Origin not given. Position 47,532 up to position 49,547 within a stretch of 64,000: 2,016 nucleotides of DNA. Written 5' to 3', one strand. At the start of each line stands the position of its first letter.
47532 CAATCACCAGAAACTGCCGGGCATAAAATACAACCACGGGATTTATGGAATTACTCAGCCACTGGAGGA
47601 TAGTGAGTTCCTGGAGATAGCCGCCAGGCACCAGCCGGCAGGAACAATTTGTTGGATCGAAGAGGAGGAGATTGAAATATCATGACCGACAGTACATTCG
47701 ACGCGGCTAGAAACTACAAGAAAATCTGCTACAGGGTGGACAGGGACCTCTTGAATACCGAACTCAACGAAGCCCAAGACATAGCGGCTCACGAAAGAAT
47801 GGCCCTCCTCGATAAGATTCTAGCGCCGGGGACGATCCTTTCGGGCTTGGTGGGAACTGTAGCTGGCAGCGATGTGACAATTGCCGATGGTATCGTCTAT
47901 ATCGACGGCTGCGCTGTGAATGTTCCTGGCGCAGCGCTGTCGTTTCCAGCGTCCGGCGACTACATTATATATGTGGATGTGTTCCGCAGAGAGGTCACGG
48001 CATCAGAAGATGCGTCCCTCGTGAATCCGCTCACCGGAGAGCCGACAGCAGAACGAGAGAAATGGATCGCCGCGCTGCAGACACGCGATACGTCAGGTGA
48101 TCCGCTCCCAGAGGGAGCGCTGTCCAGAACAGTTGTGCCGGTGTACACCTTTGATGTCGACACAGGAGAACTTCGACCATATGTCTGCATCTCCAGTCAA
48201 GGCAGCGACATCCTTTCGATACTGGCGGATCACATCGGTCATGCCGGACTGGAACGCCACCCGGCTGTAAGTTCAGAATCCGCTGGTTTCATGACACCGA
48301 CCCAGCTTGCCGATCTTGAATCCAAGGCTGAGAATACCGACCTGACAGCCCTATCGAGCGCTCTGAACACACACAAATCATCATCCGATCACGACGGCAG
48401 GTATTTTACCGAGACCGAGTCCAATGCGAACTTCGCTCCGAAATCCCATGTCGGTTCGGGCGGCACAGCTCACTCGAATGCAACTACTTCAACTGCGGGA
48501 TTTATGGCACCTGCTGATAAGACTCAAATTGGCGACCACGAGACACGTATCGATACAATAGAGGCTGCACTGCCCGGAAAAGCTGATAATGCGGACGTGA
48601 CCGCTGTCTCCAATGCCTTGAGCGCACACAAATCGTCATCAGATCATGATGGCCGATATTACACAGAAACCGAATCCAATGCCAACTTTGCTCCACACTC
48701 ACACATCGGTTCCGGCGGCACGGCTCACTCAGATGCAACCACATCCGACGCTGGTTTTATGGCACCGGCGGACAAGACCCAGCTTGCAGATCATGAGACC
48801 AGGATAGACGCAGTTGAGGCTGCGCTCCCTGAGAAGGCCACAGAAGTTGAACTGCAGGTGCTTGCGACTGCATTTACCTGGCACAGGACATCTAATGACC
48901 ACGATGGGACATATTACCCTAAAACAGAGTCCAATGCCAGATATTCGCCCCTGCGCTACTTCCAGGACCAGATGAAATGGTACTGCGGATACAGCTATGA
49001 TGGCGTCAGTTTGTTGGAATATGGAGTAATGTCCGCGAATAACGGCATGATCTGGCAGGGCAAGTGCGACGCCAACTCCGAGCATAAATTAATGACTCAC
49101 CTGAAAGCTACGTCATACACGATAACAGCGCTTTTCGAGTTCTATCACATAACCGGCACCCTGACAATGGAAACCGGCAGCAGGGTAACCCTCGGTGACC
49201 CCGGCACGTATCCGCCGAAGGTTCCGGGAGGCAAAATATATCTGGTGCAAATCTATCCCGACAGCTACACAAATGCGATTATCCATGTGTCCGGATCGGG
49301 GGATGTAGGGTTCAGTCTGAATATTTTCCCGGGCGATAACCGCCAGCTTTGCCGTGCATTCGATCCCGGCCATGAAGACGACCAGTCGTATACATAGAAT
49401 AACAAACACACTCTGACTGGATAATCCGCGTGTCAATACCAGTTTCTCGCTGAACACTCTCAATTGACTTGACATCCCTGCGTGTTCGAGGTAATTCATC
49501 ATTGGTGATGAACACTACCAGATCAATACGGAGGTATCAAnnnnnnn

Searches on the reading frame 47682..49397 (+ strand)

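Call 103: search_protein_families(library=pfam, proteins=[window:47682-49397:+], max_evalue=0.001)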
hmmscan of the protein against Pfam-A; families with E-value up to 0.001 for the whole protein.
window:47682-49397:+ (571 aa): 2 families
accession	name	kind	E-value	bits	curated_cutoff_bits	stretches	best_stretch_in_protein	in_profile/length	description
PF16075.10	DUF4815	-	1.4e-15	57.1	30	1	6-121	6-123/570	Domain of unknown function (DUF4815)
PF16532.11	Phage_tail_NK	-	2.1e-05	24.7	27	0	365-390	16-41/175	Sf6-type phage tail needle knob or tip of some Caudovirales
